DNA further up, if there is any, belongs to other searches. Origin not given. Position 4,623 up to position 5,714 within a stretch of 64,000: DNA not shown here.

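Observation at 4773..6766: Divergent TrmB-regulator plus orphan LivK-type binding-protein module (copy 1 of 3)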

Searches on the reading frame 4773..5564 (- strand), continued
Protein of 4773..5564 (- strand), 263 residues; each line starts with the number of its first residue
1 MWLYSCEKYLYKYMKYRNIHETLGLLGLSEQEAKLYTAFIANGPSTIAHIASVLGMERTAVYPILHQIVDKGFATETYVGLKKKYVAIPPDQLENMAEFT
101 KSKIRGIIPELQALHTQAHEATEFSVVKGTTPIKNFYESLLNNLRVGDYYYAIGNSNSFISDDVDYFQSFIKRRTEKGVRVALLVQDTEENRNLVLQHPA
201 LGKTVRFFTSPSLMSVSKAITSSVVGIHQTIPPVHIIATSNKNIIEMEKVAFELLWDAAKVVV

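Call 69: search_protein_families(library=ncbifam, proteins=[L090:10001-10873:+, L090:11597-12475:+, L090:5193-6803:+, L004:4205-4927:-, L004:3323-4198:-, L024:16518-17291:+], max_evalue=0.00001)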
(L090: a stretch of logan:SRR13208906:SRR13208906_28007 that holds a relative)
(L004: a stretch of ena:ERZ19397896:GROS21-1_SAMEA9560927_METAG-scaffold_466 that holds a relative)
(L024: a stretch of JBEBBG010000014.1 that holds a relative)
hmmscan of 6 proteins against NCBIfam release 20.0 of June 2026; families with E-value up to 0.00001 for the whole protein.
L090:10001-10873:+ (290 aa): 7 families
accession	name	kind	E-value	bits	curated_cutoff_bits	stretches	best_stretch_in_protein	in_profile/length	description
TIGR03409.1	urea_trans_UrtB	equivalog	1.5e-38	133.2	250.3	1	9-289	4-288/291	urea ABC transporter permease subunit UrtB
NF008011.0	PRK10740.1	equivalog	2.5e-36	125.9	379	1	7-289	10-302/308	high-affinity branched-chain amino acid ABC transporter permease LivH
TIGR03622.1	urea_t_UrtB_arc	equivalog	1.3e-23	83.8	374.25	1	19-286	14-276/284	urea ABC transporter, permease protein UrtB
TIGR03408.1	urea_trans_UrtC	equivalog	6.4e-12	45.8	296.2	1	67-286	97-310/313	urea ABC transporter permease subunit UrtC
NF040906.3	GguB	equivalog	9.3e-08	31.7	450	1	148-271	227-358/375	multiple monosaccharide ABC transporter permease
NF008441.0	PRK11285.1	equivalog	2.2e-06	27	378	1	18-256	65-296/333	L-arabinose ABC transporter permease AraH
NF008450.0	PRK11301.1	subfamily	7.5e-06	25.6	366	0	18-287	120-406/418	high-affinity branched-chain amino acid ABC transporter permease LivM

L090:11597-12475:+ (292 aa): 7 families
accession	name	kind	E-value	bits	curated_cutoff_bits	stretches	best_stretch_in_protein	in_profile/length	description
NF008450.0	PRK11301.1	subfamily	1.6e-42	146.4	366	2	134-287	259-406/418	high-affinity branched-chain amino acid ABC transporter permease LivM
TIGR03408.1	urea_trans_UrtC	equivalog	6.8e-34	118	296.2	2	55-288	86-312/313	urea ABC transporter permease subunit UrtC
TIGR03727.1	urea_t_UrtC_arc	equivalog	6.4e-25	87.8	575.55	1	12-287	58-338/369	urea ABC transporter, permease protein UrtC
TIGR03409.1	urea_trans_UrtB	equivalog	1.6e-14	54.3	250.3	1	10-287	10-286/291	urea ABC transporter permease subunit UrtB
NF008011.0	PRK10740.1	equivalog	9.7e-08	32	379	1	12-289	20-302/308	high-affinity branched-chain amino acid ABC transporter permease LivH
TIGR03622.1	urea_t_UrtB_arc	equivalog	7.9e-07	28.6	374.25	1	12-232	12-227/284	urea ABC transporter, permease protein UrtB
NF011961.0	PRK15432.1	equivalog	1.5e-06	27.7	388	1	143-277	164-300/344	autoinducer 2 ABC transporter permease LsrC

L090:5193-6803:+ (536 aa): 179 families (the best 25 are shown)
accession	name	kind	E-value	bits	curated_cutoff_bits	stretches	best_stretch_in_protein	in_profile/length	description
NF000355.4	ribo_prot_ABC_F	equivalog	2.7e-115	386.1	380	1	2-499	3-493/499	ribosomal protection-like ABC-F family protein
NF000168.2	ABCF_Msr_all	exception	4.4e-85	286.1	680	2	176-513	149-485/487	Msr family ABC-F type ribosomal protection protein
NF008775.0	PRK11819.1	equivalog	7.4e-83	279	599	2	111-528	147-539/556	energy-dependent translational throttle protein EttA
TIGR03719.1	ABC_ABC_ChvD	subfamily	9.7e-82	275.3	806.75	2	106-528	142-537/552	energy-dependent translational throttle protein EttA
NF043038.1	ABCF_CplR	exception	1.9e-80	271.1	780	2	166-526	134-490/544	ABC-F type ribosomal protection protein CplR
NF000170.2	ABCF_Vga_all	exception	2.4e-79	267.2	725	1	2-529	4-477/521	Vga family ABC-F type ribosomal protection protein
NF011646.0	PRK15064.1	equivalog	1.7e-76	257.7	762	2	111-523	139-526/530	ABC-F family ATPase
NF007921.0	PRK10636.1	equivalog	1.2e-71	241.9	917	2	111-526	133-524/638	ABC transporter ATP-binding protein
NF000171.1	ABCF_producer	exception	1.1e-69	235.4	800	2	106-504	142-533/541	TlrC/CarA/OleB/SrmB family ABC-F type ribosomal protection protein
NF000169.2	ABCF_Sal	exception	8.1e-68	229.4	725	2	114-513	117-508/542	Sal family ABC-F type ribosomal protection protein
NF000167.2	ABCF_Lsa_all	exception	4.2e-65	220.6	750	3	123-497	113-484/492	Lsa family ABC-F type ribosomal protection protein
NF050005.1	ABC_ATPase_Uup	equivalog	5.7e-64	216.4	900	2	121-514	150-519/636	ATP-binding cassette ATPase Uup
NF000514.1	ABCF_OptrA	exception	7.2e-61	206.3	1450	2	106-509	161-536/655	ABC-F type ribosomal protection protein OptrA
NF008358.0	PRK11147.1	equivalog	6.7e-58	196.4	936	2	121-513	150-518/635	ABC transporter ATP-binding protein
NF000166.1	ABCF_CarA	exception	1.4e-54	185.2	1050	4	79-230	125-274/556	ABC-F type ribosomal protection protein Car(A)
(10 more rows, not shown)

L004:4205-4927:- (240 aa): 187 families (the best 25 are shown)
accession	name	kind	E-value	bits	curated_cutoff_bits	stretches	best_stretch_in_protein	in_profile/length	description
TIGR03410.1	urea_trans_UrtE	equivalog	2.9e-64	216.7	285.8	1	7-226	1-219/230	urea ABC transporter ATP-binding subunit UrtE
NF008626.0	PRK11614.1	equivalog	1.8e-56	191.3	441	1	4-231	3-229/237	high-affinity branched-chain amino acid ABC transporter ATP-binding protein LivF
TIGR01188.1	drrA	subfamily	3e-46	158.1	312.45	1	15-226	2-211/302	daunorubicin resistance ABC transporter, ATP-binding protein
TIGR04406.1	LPS_export_lptB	equivalog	4.2e-45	153.9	240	1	7-239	2-235/239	LPS export ABC transporter ATP-binding protein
NF008449.1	PRK11300.1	equivalog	2.5e-42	144.9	362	2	128-234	143-249/255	high-affinity branched-chain amino acid ABC transporter ATP-binding protein LivG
TIGR00972.1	3a0107s01c2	equivalog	2.6e-40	138.4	343.2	1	7-228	2-232/248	phosphate ABC transporter ATP-binding protein PstB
TIGR03265.1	PhnT2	equivalog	2.9e-40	138.6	457.7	1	5-228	3-224/353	putative 2-aminoethylphosphonate ABC transporter ATP-binding protein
TIGR00968.1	3a0106s01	subfamily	1.2e-39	136.2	342.75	1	8-228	2-220/237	sulfate ABC transporter ATP-binding protein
TIGR03375.1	type_I_sec_LssB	subfamily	7.7e-39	133.5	693.1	1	7-228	466-690/696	type I secretion system permease/ATPase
NF011967.0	PRK15439.1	equivalog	1.7e-38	132.4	586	1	3-226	8-227/510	autoinducer 2 ABC transporter ATP-binding protein LsrA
TIGR03411.1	urea_trans_UrtD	equivalog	1.2e-37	129.9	304.1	1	6-230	2-233/242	urea ABC transporter ATP-binding protein UrtD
TIGR03864.1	PQQ_ABC_ATP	hypoth_equivalog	1.5e-37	129.3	302.25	1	7-229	2-222/236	ABC transporter, ATP-binding subunit, PQQ-dependent alcohol dehydrogenase system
NF008030.0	PRK10762.1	equivalog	1.6e-37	129.4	745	2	4-104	2-103/501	ribose ABC transporter ATP-binding protein RbsA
NF047930.1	ABC_ATP_B6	equivalog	2.6e-37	128.6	670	1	7-227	3-224/510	putative B6 ABC transporter ATP-binding protein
TIGR02315.1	ABC_phnC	equivalog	4e-37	127.9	266.1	1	6-228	1-235/243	phosphonate ABC transporter ATP-binding protein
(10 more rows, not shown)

L004:3323-4198:- (291 aa): 7 families
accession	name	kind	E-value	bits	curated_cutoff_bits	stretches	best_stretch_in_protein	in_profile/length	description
TIGR03409.1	urea_trans_UrtB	equivalog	2.6e-38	132.4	250.3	1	9-288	4-287/291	urea ABC transporter permease subunit UrtB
NF008011.0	PRK10740.1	equivalog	1.3e-37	130.1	379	1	7-288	10-301/308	high-affinity branched-chain amino acid ABC transporter permease LivH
TIGR03622.1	urea_t_UrtB_arc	equivalog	8.3e-21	74.5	374.25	1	19-288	14-278/284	urea ABC transporter, permease protein UrtB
TIGR03408.1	urea_trans_UrtC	equivalog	8.6e-12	45.4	296.2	1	65-288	95-312/313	urea ABC transporter permease subunit UrtC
NF040906.3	GguB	equivalog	3.2e-08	33.2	450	1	147-281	226-368/375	multiple monosaccharide ABC transporter permease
NF008450.0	PRK11301.1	subfamily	2.1e-07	30.7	366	1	116-288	230-407/418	high-affinity branched-chain amino acid ABC transporter permease LivM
NF011961.0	PRK15432.1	equivalog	5.4e-07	29.2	388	1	16-281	44-303/344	autoinducer 2 ABC transporter permease LsrC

L024:16518-17291:+ (257 aa): 185 families (the best 25 are shown)
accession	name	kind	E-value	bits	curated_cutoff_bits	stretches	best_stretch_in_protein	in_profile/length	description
TIGR03411.1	urea_trans_UrtD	equivalog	5.4e-57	193.2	304.1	1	16-257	2-242/242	urea ABC transporter ATP-binding protein UrtD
NF008449.1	PRK11300.1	equivalog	8.4e-54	182.5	362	1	15-257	4-254/255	high-affinity branched-chain amino acid ABC transporter ATP-binding protein LivG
TIGR01188.1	drrA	subfamily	2.8e-44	151.6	312.45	1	24-248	1-215/302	daunorubicin resistance ABC transporter, ATP-binding protein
TIGR04406.1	LPS_export_lptB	equivalog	1.9e-42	145.2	240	1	17-257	2-235/239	LPS export ABC transporter ATP-binding protein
NF008144.0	PRK10895.1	equivalog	5.1e-40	137.5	381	1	14-257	1-237/241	LPS export ABC transporter ATP-binding protein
TIGR02315.1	ABC_phnC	equivalog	1.4e-39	136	266.1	1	17-245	2-234/243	phosphonate ABC transporter ATP-binding protein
NF008442.0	PRK11288.1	equivalog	5.9e-38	130.4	689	1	13-256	4-242/504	L-arabinose ABC transporter ATP-binding protein AraG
NF007253.0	PRK09700.1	equivalog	1.7e-37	129.2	772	1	15-253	4-240/510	D-allose ABC transporter ATP-binding protein AlsA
NF008030.0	PRK10762.1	equivalog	2.1e-36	125.7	745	1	15-238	3-222/501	ribose ABC transporter ATP-binding protein RbsA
TIGR04521.1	ECF_ATPase_2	equivalog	2.6e-36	125.2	330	1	30-253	19-241/279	energy-coupling factor transporter ATPase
NF041861.1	YtfR_transport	equivalog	3.4e-36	124.7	850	1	17-256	2-235/492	galactofuranose ABC transporter, ATP-binding protein YtfR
NF010069.0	PRK13549.1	equivalog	1.7e-34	119.2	699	1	15-254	4-239/513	xylose ABC transporter ATP-binding protein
TIGR01186.1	proV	subfamily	2.3e-34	119.1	326.6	1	25-247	2-220/363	betaine/proline/choline family ABC transporter ATP-binding protein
NF008428.0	PRK11264.1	equivalog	9.7e-34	116.7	406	1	14-245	1-232/250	L-cystine ABC transporter ATP-binding protein TcyN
TIGR03410.1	urea_trans_UrtE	equivalog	2.7e-33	115.4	285.8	1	17-244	1-219/230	urea ABC transporter ATP-binding subunit UrtE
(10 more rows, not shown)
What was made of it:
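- L090 carries a LivH/UrtB-like and a LivM/UrtC-like permease (call 69).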
